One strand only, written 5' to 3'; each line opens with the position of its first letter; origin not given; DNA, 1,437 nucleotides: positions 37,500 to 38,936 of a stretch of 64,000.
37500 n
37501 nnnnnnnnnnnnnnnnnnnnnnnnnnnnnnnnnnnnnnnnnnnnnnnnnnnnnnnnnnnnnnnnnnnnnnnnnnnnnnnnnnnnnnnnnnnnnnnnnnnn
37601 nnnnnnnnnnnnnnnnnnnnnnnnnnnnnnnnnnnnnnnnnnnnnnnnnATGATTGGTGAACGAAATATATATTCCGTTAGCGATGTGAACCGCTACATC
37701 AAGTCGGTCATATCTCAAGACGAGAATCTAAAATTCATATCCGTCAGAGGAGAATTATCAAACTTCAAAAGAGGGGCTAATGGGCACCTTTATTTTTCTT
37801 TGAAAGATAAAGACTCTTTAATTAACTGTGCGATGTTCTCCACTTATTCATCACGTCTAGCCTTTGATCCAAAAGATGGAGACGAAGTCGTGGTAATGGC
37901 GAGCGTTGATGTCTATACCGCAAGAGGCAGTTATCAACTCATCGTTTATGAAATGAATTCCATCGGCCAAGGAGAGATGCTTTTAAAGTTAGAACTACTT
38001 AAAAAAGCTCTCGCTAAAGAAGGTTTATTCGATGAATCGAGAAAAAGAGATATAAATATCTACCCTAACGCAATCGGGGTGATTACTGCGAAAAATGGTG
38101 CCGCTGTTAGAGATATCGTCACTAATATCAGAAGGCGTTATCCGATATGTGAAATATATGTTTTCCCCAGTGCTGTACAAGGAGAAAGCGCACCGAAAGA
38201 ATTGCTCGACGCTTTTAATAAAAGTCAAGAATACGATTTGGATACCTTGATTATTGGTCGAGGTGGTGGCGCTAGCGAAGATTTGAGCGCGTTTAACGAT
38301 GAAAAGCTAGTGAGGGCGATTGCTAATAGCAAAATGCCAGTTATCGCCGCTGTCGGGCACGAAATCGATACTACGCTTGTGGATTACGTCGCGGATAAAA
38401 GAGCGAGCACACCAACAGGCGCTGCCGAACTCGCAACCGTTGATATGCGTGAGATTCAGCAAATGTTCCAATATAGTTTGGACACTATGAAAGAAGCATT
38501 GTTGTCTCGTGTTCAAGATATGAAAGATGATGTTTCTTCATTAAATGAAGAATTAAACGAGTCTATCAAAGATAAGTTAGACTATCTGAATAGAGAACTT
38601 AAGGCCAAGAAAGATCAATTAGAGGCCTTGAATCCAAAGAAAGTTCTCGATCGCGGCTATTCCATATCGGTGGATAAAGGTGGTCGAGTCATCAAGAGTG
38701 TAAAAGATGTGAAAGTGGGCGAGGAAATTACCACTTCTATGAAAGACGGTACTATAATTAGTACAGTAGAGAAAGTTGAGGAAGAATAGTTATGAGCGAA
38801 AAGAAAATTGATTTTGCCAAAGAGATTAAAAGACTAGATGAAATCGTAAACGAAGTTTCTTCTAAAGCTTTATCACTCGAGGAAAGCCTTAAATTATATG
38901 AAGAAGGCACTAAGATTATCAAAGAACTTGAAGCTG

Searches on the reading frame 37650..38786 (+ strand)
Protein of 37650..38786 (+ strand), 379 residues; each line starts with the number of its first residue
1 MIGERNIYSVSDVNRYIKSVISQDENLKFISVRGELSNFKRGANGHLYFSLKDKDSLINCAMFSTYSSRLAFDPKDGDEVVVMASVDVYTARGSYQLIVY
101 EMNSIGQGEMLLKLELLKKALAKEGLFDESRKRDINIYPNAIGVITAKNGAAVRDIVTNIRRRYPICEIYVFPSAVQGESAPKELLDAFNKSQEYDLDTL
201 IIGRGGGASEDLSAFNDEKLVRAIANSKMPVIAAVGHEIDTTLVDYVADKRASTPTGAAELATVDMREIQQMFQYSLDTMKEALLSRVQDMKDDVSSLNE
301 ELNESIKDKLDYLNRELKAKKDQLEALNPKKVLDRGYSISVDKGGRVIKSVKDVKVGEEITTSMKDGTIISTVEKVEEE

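Call 72: search_protein_families(library=pfam, proteins=[window:37650-38786:+], max_evalue=0.00001)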
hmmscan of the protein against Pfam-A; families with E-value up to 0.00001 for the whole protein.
window:37650-38786:+ (379 aa): 3 families
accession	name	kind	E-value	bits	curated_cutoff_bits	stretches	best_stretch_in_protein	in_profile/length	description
PF02601.20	Exonuc_VII_L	-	1e-80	272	35.9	2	126-302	1-178/315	Exonuclease VII, large subunit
PF13742.12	tRNA_anti_2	-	2.2e-29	102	27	1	8-102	1-94/95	OB-fold nucleic acid binding domain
PF01336.31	tRNA_anti-codon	-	1.4e-09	38.2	27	1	30-103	1-73/75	OB-fold nucleic acid binding domain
